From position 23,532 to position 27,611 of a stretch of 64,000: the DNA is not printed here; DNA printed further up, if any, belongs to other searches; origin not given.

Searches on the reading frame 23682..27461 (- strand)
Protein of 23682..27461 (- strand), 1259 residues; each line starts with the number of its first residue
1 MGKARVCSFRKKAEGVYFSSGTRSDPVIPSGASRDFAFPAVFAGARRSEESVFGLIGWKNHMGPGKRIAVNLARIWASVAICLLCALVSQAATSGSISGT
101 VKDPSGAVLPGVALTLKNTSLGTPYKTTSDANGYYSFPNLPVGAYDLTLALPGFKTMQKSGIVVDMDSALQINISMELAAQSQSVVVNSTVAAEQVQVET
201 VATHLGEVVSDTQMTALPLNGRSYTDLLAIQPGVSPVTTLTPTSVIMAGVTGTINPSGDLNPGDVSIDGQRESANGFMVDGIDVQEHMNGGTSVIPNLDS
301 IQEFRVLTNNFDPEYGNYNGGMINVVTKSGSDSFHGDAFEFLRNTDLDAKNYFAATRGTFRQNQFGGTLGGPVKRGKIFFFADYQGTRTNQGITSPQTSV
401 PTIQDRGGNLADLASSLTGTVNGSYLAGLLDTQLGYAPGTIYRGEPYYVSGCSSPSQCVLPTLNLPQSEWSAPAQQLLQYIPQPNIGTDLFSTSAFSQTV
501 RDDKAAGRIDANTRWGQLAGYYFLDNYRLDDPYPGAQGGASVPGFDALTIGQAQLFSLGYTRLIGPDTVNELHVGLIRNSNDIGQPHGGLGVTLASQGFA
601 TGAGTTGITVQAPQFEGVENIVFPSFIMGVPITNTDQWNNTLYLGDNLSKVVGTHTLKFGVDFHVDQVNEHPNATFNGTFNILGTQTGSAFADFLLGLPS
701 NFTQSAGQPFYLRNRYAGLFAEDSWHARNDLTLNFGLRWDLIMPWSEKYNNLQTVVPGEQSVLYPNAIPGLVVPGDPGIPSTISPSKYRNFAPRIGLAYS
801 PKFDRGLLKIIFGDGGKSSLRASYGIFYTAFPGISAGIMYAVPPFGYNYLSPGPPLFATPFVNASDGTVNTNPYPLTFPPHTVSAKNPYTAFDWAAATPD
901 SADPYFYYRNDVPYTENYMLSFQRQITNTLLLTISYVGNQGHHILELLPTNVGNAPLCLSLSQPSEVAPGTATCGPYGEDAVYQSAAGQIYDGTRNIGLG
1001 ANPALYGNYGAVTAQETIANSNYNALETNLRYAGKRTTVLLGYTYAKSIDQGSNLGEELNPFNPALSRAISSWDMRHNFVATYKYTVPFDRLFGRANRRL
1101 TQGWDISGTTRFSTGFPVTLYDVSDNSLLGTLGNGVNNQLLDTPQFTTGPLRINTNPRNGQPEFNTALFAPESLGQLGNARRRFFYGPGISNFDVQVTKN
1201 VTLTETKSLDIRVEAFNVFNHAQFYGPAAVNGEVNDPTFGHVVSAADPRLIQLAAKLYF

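Call 10: search_protein_families(library=pfam, proteins=[window:23682-27461:-], max_evalue=0.001)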
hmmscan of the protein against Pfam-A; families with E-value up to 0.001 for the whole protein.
window:23682-27461:- (1259 aa): 6 families
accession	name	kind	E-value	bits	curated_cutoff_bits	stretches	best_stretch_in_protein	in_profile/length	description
PF25183.1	OMP_b-brl_4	-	8.7e-169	564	30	1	326-1252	1-838/838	Outer membrane beta barrel domain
PF13620.12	CarboxypepD_reg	-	9e-22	77.7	32.3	1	96-177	1-82/82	Carboxypeptidase regulatory-like domain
PF13715.12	CarbopepD_reg_2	-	3.3e-11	43.5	32.2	1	97-187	1-88/88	CarboxypepD_reg-like domain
PF17210.9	SdrD_B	-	9e-06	26.3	29.7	1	103-170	18-87/112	SdrD B-like domain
PF00593.30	TonB_dep_Rec_b-barrel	-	2.4e-05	24.8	27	1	548-831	55-243/436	TonB dependent receptor-like, beta-barrel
PF17802.7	SpaA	-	0.00028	21.4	23.1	0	102-168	8-80/91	Prealbumin-like fold domain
